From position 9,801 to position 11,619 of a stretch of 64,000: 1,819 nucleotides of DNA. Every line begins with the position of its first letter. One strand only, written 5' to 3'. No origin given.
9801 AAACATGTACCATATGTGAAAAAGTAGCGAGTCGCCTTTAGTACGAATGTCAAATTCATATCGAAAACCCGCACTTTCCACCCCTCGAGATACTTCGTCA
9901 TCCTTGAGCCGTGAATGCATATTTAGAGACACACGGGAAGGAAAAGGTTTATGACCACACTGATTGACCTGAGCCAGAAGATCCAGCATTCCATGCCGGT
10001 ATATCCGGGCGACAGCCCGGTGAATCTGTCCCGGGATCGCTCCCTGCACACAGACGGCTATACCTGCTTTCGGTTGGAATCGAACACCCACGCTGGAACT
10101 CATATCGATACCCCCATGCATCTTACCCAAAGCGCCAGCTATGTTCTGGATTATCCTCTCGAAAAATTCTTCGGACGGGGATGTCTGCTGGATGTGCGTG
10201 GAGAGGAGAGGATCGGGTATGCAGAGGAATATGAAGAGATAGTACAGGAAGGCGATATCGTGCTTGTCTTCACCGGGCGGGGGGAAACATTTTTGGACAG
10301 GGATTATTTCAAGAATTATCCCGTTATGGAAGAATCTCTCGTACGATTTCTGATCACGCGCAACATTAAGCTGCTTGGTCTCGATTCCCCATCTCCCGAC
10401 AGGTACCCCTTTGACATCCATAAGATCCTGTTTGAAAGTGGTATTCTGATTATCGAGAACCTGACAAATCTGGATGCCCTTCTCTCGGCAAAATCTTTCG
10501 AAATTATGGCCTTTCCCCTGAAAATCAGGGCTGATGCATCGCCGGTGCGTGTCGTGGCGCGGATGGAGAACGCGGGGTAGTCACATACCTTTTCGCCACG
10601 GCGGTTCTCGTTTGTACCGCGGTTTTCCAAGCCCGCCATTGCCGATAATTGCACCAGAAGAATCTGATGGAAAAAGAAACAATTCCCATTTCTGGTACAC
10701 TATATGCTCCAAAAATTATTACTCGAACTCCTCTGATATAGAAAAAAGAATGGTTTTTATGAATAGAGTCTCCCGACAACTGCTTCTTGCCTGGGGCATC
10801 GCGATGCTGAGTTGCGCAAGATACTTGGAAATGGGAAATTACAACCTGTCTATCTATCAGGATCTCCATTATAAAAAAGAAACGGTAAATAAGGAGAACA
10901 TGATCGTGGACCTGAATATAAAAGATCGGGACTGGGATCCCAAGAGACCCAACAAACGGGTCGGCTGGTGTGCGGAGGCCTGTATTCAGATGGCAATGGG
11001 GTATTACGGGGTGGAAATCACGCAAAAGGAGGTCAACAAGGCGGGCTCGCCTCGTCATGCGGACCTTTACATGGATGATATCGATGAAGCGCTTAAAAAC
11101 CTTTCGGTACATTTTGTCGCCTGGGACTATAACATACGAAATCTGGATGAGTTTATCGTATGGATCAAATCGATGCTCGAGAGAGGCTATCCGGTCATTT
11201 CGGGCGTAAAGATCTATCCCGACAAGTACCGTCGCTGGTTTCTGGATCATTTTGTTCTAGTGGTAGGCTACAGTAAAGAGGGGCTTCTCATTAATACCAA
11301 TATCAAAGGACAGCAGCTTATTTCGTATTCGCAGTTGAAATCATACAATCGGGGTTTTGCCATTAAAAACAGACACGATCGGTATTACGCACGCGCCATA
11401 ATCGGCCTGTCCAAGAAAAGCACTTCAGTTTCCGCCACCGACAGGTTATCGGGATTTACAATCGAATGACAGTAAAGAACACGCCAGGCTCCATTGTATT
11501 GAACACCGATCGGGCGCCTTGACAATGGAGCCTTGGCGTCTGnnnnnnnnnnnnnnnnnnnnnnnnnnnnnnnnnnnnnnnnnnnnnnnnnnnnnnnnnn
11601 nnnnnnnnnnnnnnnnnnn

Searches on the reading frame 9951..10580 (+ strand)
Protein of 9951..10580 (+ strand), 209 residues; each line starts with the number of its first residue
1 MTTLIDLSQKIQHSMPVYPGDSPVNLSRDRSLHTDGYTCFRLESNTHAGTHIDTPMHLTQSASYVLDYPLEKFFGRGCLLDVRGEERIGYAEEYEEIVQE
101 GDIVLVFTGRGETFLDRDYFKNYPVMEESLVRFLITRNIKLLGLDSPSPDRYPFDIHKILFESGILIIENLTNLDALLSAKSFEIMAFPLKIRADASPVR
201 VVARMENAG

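Call 3: search_protein_families(library=pfam, proteins=[window:9951-10580:+], max_evalue=0.1)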
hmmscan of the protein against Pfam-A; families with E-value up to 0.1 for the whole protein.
window:9951-10580:+ (209 aa): 1 family
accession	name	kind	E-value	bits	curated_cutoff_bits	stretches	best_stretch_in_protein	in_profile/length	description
PF04199.19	Cyclase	-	3.6e-25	89.3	23.1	1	5-151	1-142/142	Putative cyclase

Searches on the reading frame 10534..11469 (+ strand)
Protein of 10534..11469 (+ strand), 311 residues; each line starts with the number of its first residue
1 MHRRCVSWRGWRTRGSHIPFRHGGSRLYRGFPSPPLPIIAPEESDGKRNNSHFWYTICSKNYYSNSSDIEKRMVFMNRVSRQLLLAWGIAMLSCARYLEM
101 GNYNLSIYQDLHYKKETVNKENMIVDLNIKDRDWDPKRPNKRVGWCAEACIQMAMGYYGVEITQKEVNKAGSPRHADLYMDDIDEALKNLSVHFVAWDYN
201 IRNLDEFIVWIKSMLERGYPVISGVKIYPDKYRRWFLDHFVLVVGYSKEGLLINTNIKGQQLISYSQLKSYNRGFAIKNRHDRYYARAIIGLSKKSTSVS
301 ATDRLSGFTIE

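Call 3: search_protein_families(library=pfam, proteins=[window:10534-11469:+], max_evalue=0.1)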
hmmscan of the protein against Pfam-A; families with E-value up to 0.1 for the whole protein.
window:10534-11469:+ (311 aa): 3 families
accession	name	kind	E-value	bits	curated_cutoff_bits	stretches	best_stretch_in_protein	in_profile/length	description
PF13529.12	Peptidase_C39_2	-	1.2e-07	32.8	24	1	144-254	14-140/143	Peptidase_C39 like family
PF03412.21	Peptidase_C39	-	4.3e-06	27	22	1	146-276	13-125/133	Peptidase C39 family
PF14399.12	BtrH_N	-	0.0023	18.6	29.7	1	184-250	57-126/134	Butirosin biosynthesis protein H, N-terminal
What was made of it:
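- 10750..11469 (+): C39-like (papain-fold) cysteine peptidase, probably a lipoprotein, convergent with paralog A. It is the fourth conserved module member and lies outside the reported coordinates. Peptidase_C39_2 scores 32.8 bits against a cut-off of 24, and Peptidase_C39 27 against 22 (call 3).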

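Call 4: search_protein_families(library=ncbifam, proteins=[window:10534-11469:+], max_evalue=0.1)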
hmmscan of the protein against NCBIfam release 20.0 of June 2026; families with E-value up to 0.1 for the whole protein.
window:10534-11469:+ (311 aa): 0 families

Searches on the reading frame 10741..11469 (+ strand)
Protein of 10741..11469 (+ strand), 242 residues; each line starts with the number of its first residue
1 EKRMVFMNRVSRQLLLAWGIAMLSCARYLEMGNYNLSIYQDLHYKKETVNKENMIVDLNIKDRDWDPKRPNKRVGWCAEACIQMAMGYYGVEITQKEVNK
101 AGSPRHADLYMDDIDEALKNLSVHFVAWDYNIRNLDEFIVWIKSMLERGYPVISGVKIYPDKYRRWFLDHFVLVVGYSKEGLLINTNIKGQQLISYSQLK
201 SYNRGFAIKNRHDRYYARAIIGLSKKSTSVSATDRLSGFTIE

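Call 58: find_related_loci(query=A4, collection=metagenome_contigs, flank=10000)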
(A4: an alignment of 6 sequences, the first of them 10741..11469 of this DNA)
Query A4 (242 aa) in metagenome_contigs; peptide patterns used: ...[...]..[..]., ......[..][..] (x = any residue, [..] = any of these).
109 stretches matched a pattern; 8 encode a relative of the query (tblastn E <= 1e-3); 8 distinct loci.
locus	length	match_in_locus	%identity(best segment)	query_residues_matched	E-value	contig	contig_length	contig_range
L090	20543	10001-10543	63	45-225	3e-81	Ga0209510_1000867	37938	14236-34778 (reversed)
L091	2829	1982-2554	51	56-242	1e-63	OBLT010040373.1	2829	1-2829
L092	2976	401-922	50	56-228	9e-60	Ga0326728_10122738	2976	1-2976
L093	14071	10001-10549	46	58-237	2e-59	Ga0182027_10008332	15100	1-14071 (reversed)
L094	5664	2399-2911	47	55-223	3e-56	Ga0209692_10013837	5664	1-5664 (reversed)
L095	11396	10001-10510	49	56-223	7e-56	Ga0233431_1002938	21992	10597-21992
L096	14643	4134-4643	49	56-223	7e-56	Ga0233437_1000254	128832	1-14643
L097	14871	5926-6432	44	55-223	6e-49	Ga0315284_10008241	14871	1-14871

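Call 72: search_solved_structures(query=A4, max_evalue=1, show_alignments=2)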
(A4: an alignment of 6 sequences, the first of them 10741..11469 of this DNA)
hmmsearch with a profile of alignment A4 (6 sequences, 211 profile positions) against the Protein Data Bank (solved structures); distinct sequences matched with E-value up to 1: 2.
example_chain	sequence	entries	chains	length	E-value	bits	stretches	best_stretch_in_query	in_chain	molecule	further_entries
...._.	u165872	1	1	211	0.063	16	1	111-154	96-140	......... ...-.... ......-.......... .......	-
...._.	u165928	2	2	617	0.27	14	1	112-154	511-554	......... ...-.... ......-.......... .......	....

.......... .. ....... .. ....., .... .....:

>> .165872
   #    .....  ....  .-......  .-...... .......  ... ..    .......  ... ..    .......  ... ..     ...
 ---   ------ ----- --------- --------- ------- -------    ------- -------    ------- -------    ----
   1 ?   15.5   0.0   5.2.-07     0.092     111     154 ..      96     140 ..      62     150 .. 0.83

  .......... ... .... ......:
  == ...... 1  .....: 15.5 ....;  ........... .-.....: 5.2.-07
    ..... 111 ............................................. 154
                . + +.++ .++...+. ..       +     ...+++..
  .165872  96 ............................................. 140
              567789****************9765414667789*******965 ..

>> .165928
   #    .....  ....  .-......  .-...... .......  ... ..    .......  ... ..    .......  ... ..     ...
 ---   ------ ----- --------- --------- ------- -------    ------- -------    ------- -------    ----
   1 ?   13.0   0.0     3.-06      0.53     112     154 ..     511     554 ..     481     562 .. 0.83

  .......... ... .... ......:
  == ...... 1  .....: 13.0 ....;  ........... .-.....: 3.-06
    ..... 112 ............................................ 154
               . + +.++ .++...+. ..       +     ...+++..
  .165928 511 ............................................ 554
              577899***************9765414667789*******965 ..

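Call 93: search_protein_families(library=pfam, proteins=[L093:9854-10501:+, L096:3984-4661:+], max_evalue=5)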
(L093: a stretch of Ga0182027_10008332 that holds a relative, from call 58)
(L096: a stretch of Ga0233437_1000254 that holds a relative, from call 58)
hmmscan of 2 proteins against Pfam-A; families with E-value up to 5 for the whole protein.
L093:9854-10501:+ (216 aa): 3 families
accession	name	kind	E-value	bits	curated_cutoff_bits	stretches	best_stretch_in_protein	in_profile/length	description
PF13529.12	Peptidase_C39_2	-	4.4e-07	31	24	1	66-177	13-140/143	Peptidase_C39 like family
PF03412.21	Peptidase_C39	-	0.0032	17.8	22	1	69-117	13-61/133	Peptidase C39 family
PF00808.29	CBFD_NFYB_HMF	-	0.027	15.2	21.4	1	70-110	25-65/65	Histone-like transcription factor (CBF/NF-Y) and archaeal histone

L096:3984-4661:+ (226 aa): 2 families
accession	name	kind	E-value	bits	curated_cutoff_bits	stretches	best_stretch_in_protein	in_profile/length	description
PF13529.12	Peptidase_C39_2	-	2.5e-09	38.3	24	1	70-179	14-139/143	Peptidase_C39 like family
PF03412.21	Peptidase_C39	-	0.0049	17.1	22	1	72-139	13-72/133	Peptidase C39 family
